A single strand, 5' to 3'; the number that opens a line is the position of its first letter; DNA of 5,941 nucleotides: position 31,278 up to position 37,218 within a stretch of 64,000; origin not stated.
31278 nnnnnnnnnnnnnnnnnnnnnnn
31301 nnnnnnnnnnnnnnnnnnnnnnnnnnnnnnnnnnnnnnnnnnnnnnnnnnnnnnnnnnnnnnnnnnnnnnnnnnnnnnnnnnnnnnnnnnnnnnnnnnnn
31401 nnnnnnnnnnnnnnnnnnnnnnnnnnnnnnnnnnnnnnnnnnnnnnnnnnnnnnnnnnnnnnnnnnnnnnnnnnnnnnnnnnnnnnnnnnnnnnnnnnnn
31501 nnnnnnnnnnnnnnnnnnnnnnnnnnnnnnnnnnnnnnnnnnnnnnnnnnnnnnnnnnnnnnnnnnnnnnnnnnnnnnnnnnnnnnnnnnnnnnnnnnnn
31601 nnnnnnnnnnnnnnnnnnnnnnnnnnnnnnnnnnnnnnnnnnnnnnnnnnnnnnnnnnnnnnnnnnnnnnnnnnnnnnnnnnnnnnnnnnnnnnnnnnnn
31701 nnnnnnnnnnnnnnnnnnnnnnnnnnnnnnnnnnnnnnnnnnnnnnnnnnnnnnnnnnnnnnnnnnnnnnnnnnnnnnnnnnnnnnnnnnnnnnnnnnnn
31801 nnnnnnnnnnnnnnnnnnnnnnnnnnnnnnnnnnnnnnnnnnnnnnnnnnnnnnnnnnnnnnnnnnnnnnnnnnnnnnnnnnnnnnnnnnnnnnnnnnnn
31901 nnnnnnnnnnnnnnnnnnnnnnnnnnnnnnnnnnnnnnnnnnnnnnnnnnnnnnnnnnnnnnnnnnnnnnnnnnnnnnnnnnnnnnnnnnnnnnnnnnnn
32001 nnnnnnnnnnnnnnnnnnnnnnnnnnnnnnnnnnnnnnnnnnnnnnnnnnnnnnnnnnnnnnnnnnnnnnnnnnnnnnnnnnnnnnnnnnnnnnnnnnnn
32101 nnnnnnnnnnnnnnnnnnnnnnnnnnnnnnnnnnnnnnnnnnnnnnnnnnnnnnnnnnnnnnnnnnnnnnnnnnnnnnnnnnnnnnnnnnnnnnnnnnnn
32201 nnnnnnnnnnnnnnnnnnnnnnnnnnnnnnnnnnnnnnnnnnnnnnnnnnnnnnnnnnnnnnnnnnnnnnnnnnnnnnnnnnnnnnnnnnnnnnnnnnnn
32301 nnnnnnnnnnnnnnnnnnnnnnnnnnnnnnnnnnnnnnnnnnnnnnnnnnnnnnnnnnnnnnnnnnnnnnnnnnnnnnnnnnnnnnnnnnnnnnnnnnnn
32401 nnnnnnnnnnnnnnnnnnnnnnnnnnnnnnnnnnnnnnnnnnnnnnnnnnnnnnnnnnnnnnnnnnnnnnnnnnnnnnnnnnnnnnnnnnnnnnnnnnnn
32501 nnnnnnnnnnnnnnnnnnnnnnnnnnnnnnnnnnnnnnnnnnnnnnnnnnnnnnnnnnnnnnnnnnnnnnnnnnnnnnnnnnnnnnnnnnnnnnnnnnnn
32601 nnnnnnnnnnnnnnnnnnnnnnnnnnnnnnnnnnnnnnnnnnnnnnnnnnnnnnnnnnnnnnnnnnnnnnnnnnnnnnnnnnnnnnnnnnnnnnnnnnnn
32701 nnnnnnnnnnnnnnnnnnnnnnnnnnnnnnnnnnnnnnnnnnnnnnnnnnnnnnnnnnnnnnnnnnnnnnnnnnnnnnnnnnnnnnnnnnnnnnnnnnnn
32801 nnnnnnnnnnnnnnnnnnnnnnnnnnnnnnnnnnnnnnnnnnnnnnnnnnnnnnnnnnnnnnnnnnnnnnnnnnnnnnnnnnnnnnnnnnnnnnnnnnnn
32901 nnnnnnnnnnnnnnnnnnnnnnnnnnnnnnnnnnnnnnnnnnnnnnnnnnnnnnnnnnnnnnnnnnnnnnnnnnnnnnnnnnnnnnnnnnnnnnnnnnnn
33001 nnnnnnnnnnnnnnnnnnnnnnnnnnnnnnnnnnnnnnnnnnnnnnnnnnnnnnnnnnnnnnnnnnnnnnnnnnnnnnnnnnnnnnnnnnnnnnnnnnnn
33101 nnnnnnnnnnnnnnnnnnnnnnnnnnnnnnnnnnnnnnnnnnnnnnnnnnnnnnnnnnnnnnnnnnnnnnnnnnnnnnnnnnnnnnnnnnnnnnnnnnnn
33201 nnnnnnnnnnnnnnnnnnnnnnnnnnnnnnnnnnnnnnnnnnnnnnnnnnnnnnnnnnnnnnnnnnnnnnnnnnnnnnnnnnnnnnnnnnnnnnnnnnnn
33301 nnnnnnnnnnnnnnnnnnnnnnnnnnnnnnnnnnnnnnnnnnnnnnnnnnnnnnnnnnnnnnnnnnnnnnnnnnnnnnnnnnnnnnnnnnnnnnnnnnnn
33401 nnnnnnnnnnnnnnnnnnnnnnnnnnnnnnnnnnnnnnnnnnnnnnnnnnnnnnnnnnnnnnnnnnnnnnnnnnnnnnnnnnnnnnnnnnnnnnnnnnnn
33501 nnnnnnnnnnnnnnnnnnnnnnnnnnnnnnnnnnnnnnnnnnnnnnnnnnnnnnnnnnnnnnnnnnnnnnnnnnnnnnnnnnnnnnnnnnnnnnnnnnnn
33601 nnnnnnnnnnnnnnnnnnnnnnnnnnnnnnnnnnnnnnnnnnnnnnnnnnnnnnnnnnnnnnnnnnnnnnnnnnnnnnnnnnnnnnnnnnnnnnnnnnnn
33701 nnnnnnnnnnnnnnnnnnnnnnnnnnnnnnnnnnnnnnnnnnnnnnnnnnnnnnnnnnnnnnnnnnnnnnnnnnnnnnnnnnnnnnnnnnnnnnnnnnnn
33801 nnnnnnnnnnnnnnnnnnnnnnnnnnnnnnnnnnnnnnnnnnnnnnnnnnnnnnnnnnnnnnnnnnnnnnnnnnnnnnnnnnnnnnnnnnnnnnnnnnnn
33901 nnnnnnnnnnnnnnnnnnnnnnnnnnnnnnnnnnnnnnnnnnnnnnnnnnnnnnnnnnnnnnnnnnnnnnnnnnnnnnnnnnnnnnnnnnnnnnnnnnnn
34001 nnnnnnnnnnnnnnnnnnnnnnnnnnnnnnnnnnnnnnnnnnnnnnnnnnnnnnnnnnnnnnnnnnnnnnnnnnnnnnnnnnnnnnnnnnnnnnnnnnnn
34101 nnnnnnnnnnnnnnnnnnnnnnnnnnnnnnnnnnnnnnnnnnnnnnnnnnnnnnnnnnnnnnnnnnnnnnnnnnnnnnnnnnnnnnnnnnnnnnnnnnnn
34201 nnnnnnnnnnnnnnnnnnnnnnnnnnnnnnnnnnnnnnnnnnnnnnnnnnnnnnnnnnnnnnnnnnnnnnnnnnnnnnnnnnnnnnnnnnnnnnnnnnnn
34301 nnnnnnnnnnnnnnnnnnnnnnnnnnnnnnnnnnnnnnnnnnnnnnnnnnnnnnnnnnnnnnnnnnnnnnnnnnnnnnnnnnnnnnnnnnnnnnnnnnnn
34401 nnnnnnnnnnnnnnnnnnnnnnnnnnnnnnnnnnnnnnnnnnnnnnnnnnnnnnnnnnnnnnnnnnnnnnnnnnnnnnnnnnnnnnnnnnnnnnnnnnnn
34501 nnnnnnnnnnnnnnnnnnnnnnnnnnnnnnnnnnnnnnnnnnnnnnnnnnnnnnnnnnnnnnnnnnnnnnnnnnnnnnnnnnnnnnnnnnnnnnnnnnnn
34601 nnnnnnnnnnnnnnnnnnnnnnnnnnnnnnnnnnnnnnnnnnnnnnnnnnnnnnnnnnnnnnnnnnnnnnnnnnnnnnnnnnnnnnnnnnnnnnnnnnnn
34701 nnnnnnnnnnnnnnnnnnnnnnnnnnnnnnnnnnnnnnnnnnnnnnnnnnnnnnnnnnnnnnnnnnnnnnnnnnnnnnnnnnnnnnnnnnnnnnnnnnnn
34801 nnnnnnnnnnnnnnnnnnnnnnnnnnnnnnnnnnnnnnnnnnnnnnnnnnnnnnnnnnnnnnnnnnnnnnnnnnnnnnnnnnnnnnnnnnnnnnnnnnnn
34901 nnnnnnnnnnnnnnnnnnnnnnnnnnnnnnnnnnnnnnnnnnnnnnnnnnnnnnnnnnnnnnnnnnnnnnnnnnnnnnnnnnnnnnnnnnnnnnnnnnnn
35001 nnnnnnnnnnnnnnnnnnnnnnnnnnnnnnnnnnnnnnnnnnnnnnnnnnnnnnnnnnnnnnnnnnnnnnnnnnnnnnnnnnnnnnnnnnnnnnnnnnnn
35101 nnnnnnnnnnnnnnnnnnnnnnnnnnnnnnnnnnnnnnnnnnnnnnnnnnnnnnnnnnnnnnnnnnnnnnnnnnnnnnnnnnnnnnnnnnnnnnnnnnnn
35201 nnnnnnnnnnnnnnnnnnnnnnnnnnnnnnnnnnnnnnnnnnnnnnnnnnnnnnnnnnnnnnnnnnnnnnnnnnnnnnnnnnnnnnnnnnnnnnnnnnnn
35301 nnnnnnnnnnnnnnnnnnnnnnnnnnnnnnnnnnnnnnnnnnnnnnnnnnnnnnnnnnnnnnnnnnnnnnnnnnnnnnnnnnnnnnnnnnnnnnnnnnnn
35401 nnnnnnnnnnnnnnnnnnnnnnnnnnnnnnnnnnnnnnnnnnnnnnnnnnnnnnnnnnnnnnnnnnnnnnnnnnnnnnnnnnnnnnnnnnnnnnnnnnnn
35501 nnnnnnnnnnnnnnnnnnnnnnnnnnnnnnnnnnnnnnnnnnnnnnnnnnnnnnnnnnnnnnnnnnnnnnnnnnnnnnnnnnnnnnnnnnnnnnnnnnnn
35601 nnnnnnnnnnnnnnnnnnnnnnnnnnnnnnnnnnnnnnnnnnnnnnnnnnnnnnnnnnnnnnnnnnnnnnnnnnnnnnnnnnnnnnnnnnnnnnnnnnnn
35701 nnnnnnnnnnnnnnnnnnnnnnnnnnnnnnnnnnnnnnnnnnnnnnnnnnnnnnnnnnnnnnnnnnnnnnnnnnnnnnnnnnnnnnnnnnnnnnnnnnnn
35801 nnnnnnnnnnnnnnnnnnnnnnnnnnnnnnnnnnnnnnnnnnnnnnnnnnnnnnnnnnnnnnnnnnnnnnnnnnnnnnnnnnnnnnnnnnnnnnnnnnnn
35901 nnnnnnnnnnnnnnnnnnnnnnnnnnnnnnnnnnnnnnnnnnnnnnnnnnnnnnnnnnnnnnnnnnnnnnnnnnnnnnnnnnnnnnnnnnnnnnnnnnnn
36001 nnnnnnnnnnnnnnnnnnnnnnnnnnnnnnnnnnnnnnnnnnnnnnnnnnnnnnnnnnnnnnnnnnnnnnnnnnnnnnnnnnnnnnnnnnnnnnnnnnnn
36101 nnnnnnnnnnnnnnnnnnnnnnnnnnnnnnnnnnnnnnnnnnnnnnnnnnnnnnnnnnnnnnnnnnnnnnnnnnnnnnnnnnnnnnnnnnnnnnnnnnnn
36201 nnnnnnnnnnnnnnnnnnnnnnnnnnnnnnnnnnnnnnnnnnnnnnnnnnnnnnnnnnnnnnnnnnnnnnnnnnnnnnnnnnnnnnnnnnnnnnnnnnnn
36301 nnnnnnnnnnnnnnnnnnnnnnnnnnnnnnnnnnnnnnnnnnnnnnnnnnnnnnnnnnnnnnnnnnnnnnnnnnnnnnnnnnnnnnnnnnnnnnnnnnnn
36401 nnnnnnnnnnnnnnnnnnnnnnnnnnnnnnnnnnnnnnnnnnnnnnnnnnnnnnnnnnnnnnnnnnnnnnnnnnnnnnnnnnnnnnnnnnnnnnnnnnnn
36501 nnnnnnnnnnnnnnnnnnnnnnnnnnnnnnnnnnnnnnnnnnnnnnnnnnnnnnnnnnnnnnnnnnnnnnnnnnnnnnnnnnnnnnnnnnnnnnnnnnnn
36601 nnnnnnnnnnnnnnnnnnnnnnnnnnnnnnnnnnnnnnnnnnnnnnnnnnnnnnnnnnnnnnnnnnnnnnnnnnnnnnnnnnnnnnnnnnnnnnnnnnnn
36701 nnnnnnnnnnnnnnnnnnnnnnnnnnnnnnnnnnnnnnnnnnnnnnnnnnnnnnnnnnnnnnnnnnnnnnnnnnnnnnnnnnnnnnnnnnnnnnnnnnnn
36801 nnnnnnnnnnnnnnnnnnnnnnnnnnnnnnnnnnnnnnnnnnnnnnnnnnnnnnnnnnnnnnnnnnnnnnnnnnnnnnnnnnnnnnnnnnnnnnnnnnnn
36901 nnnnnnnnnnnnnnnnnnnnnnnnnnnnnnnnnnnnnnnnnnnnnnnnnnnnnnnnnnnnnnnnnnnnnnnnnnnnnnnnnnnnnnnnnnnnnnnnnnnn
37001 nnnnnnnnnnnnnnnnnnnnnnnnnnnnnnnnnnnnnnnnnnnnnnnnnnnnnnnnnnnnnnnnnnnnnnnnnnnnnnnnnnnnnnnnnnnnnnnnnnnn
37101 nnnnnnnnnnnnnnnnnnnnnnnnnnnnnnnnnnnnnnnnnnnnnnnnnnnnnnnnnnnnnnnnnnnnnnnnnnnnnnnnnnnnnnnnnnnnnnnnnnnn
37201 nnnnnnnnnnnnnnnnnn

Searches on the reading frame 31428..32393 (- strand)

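Call 40: search_protein_families(library=pfam, proteins=[window:31428-32393:-])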
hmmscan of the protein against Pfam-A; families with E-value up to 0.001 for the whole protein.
window:31428-32393:- (321 aa): 12 families
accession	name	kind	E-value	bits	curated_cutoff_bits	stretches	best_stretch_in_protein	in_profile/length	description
PF07992.20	Pyr_redox_2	-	1.3e-53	182.8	26.1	1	19-303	2-288/291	Pyridine nucleotide-disulphide oxidoreductase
PF13738.12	Pyr_redox_3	-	7.2e-28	98.1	30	1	72-289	79-305/305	Pyridine nucleotide-disulphide oxidoreductase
PF00070.33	Pyr_redox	-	5.5e-19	68.9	22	1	160-231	2-80/82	Pyridine nucleotide-disulphide oxidoreductase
PF00890.30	FAD_binding_2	-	5.3e-09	36.2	20.4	1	20-53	2-36/414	FAD binding domain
PF03486.20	HI0933_like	-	1.4e-07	31.6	50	0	19-54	2-37/244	HI0933-like protein Rossmann domain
PF01266.30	DAO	-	4.4e-07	30.2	27.9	0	20-51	2-33/353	FAD dependent oxidoreductase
PF12831.13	FAD_oxidored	-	1.2e-05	25.2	27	1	20-50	2-32/416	FAD dependent oxidoreductase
PF13450.12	NAD_binding_8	-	1.5e-05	25.6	21.9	0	22-48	1-27/68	NAD(P)-binding Rossmann-like domain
PF01134.28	GIDA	-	5.3e-05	22.9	22.1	0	20-46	2-28/391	Glucose inhibited division protein A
PF01946.23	Thi4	-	0.00011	22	26.2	0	15-47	15-48/235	Thi4 family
PF01494.25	FAD_binding_3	-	0.00023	21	22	0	20-47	4-31/349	FAD binding domain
PF13241.12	NAD_binding_7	-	0.00071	20.6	22.1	0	155-194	5-45/104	Putative NAD(P)-binding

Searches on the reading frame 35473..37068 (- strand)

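Call 74: search_protein_families(library=pfam, proteins=[window:35473-37068:-])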
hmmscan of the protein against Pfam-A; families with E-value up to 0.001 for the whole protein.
window:35473-37068:- (531 aa): 4 families
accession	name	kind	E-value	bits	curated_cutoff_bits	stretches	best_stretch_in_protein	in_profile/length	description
PF13508.13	Acetyltransf_7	-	3.3e-13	50.3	27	1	438-519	4-83/84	Acetyltransferase (GNAT) domain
PF00583.31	Acetyltransf_1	-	1.1e-12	48.7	20.7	1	408-515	4-113/116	Acetyltransferase (GNAT) family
PF13673.13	Acetyltransf_10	-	7.2e-08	32.9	23.6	1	435-519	28-108/128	Acetyltransferase (GNAT) domain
PF08445.16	FR47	-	1.5e-07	31.7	22.1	1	461-523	21-82/86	FR47-like protein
